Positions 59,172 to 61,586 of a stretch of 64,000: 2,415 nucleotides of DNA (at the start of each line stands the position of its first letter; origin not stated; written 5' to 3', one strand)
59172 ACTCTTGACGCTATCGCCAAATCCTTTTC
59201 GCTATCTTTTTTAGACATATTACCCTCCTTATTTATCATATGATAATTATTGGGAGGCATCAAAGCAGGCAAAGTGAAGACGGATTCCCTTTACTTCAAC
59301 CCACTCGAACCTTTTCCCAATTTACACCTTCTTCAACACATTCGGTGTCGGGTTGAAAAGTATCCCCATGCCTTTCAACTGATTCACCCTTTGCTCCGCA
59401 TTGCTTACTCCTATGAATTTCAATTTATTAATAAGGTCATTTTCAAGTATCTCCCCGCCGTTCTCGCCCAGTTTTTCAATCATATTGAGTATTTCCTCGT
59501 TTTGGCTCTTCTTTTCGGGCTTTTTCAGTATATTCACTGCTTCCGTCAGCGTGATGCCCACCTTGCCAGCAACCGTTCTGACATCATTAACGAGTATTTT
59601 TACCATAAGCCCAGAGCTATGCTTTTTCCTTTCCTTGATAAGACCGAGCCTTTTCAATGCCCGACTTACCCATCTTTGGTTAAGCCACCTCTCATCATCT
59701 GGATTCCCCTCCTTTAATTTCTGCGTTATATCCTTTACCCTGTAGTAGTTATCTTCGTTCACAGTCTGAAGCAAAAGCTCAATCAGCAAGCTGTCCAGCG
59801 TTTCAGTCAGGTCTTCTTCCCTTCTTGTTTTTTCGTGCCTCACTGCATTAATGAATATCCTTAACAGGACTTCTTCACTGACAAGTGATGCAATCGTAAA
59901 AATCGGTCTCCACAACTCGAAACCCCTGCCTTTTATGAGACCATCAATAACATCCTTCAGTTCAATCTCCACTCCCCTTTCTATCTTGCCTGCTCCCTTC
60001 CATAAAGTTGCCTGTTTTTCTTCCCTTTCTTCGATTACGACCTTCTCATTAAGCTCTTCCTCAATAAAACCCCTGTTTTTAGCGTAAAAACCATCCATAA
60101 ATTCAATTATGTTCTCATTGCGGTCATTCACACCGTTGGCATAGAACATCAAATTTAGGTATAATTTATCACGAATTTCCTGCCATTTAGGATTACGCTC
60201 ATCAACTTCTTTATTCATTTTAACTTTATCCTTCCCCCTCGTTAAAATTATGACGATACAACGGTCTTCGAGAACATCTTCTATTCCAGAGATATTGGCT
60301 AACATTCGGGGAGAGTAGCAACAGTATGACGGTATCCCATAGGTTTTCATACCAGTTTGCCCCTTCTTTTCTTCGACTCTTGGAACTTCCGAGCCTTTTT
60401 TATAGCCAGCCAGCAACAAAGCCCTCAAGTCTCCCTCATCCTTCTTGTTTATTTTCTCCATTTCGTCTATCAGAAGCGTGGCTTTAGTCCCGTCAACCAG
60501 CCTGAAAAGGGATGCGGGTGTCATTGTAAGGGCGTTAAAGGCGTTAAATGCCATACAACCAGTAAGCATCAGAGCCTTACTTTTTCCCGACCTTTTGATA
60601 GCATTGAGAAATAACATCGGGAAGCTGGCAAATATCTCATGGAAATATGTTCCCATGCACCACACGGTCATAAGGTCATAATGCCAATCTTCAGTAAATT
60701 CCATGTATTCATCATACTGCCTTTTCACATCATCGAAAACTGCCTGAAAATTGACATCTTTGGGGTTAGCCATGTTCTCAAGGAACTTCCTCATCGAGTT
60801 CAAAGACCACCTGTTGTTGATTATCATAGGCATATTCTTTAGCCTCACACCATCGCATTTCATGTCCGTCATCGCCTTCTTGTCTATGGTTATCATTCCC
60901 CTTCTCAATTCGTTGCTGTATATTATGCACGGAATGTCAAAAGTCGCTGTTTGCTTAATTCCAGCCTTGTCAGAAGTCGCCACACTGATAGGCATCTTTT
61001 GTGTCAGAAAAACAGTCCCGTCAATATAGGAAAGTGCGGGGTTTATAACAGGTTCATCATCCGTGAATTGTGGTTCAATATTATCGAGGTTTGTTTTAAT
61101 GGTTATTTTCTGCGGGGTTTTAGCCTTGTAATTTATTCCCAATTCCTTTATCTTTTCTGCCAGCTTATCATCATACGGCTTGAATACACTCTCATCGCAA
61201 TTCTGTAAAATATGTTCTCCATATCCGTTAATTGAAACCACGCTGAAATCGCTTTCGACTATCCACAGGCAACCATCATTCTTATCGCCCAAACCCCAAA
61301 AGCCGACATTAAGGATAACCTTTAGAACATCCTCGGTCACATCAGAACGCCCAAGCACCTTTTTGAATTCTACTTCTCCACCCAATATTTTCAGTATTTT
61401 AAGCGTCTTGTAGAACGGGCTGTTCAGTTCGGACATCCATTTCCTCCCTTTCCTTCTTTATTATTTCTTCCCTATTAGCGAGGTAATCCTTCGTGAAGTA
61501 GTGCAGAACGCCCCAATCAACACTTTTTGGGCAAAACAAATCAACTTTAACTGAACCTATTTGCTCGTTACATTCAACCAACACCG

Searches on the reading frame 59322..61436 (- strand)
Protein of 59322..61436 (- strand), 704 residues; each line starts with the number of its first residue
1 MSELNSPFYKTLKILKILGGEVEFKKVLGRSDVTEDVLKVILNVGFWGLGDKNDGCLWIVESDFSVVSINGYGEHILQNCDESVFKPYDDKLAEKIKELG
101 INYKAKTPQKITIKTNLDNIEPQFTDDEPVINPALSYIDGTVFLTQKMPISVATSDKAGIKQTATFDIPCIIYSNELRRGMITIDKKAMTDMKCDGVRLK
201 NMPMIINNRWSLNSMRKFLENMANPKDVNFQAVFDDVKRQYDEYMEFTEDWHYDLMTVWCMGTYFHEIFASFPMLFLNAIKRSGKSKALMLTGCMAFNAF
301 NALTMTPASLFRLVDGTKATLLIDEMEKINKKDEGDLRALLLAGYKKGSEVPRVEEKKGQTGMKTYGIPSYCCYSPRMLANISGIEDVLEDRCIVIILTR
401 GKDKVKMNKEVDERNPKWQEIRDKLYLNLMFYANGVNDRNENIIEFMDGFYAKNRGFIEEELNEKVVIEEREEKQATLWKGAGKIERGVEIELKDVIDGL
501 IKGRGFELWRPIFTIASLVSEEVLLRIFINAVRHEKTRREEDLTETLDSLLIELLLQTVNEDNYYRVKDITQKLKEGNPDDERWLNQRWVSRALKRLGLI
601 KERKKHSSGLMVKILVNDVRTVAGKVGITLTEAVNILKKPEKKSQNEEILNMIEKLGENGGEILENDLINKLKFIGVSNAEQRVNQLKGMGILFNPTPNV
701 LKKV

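Call 5: search_protein_families(library=pfam, proteins=[window:59322-61436:-], max_evalue=0.01)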
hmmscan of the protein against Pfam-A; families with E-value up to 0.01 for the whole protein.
window:59322-61436:- (704 aa): 0 families

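Call 6: search_protein_families(library=phrogs, proteins=[window:59322-61436:-], max_evalue=0.01)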
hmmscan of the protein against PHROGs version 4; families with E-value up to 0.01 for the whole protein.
window:59322-61436:- (704 aa): 2 families
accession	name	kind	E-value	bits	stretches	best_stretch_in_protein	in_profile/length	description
phrog_17740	-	unknown function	0.00017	22.4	1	620-658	20-58/62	-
phrog_21086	-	unknown function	0.002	17.8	1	230-333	202-307/617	-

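Call 10: find_encoding_contigs(protein=window:59322-61436:-, flank=10000, max_places=6)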
Protein window:59322-61436:- (704 aa): 4 contigs read that carry it; 2 places shown.
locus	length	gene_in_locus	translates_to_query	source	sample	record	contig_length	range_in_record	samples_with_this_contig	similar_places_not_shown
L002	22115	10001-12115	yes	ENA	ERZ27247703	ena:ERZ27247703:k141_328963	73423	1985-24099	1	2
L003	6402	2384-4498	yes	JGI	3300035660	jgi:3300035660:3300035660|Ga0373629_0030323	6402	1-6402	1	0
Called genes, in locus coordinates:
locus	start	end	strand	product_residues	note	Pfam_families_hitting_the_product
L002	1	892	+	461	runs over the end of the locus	PF20030:bpMoxR, PF07726:AAA_3, PF07728:AAA_5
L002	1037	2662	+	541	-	-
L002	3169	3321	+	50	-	-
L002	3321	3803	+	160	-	-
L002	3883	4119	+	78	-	-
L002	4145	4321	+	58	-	-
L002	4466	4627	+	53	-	-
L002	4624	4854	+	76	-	-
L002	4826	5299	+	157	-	-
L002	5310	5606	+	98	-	-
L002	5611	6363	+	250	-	PF09643:YopX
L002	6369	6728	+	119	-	-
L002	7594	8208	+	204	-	-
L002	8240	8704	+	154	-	-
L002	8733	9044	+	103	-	PF00462:Glutaredoxin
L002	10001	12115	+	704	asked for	-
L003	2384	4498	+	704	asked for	-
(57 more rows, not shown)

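Call 12: find_related_loci(query=window:59322-61436:-, collection=viral_contigs, flank=10000)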
Query window:59322-61436:- (704 aa) in viral_contigs; peptide patterns used: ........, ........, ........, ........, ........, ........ (x = any residue, [..] = any of these).
2 stretches matched a pattern, but none encodes a relative of the query by tblastn (E <= 1e-3).

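Call 46: search_dna_similar(query=window:59325-61436:-, collection=phages, mode=protein, max_evalue=0.001, max_rows=10)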
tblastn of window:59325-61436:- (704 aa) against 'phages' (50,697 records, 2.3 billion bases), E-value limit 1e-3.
Records with a match: 2; places in all: 2; records where one place covers at least 80% of the query: 0.
Best place of each record, by identity: <60% 2.
By first word of the organism name: Methanobacterium 1; Pseudomonas 1.
By host as written in the record: Methanothermobacter thermautotrophicus FF3 1; Pseudomonas aeruginosa 1.
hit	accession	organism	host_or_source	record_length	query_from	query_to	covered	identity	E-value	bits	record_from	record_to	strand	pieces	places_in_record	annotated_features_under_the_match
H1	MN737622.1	Methanobacterium virus PhiF3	Methanothermobacter thermautotrophicus ...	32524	227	455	33%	24.2%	3e-8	63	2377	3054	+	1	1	hypothetical protein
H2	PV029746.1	Pseudomonas phage Phipami28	Pseudomonas aeruginosa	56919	225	425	29%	25.5%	1e-5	55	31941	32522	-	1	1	hypothetical protein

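Call 60: find_homologous_proteins(query=window:59325-61436:-, max_evalue=0.00001)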
Query window:59325-61436:- (704 aa): 159 proteins with E <= 0.00001 among 8000 candidates; the best 120 are listed.
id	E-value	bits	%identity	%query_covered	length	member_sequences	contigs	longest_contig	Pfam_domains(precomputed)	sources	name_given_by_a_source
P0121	0.0e+0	1514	95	100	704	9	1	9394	-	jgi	jgi:hypothetical protein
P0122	0.0e+0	1457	91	60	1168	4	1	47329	PF14528.12,PF14890.12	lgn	-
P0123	2.1e-260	884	57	100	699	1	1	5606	-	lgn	-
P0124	1.5e-230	785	51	98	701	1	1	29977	-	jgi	jgi:hypothetical protein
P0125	9.0e-221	753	51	99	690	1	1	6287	-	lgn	-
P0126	1.2e-146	508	51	46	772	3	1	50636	-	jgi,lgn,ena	-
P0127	3.2e-144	500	57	59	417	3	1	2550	-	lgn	-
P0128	4.2e-91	324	37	78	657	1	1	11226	-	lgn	-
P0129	1.2e-89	320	36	73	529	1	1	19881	-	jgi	-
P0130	2.5e-89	319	36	72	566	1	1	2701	-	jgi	jgi:hypothetical protein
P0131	1.3e-87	313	36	78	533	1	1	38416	-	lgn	-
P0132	9.7e-86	307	35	77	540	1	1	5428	-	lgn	-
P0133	1.5e-84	303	33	72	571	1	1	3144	-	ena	-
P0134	4.6e-78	281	35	73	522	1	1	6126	-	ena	-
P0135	1.1e-75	274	31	82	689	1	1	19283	-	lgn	-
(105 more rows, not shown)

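Call 61: find_encoding_contigs(protein=P0124, flank=10000, max_places=2)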
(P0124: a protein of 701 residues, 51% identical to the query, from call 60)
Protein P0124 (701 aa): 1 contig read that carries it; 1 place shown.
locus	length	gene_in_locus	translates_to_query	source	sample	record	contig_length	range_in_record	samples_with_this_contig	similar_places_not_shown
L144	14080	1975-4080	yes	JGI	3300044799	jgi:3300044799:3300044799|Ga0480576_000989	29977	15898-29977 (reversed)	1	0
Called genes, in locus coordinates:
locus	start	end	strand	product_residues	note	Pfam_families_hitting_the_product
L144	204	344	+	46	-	-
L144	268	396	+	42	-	-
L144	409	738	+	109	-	-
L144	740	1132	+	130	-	-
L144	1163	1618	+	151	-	-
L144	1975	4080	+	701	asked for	-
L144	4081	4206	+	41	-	-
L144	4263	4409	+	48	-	-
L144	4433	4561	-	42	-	-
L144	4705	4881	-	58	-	-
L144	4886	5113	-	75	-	-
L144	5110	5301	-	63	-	PF18905:DUF5661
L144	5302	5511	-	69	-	-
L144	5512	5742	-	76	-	-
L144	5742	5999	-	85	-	-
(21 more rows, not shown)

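Call 62: find_encoding_contigs(protein=P0126, flank=10000, max_places=2)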
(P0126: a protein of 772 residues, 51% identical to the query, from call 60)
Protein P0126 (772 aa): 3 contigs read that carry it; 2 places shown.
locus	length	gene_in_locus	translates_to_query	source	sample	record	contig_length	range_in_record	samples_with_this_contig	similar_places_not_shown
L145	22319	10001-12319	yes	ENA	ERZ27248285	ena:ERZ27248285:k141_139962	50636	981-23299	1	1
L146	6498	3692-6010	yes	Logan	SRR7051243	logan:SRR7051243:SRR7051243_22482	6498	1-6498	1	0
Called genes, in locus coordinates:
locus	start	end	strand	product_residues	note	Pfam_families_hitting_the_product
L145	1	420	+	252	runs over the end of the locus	-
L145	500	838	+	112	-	-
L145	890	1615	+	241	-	-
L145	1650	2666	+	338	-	-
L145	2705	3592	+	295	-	PF13230:GATase_4, PF13522:GATase_6, PF13537:GATase_7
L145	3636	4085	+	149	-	-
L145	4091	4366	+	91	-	-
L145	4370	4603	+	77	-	-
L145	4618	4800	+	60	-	-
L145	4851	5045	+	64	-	-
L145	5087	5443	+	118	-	-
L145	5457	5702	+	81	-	-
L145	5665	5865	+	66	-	-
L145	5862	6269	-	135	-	-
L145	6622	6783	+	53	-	-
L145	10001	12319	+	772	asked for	-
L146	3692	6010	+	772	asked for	-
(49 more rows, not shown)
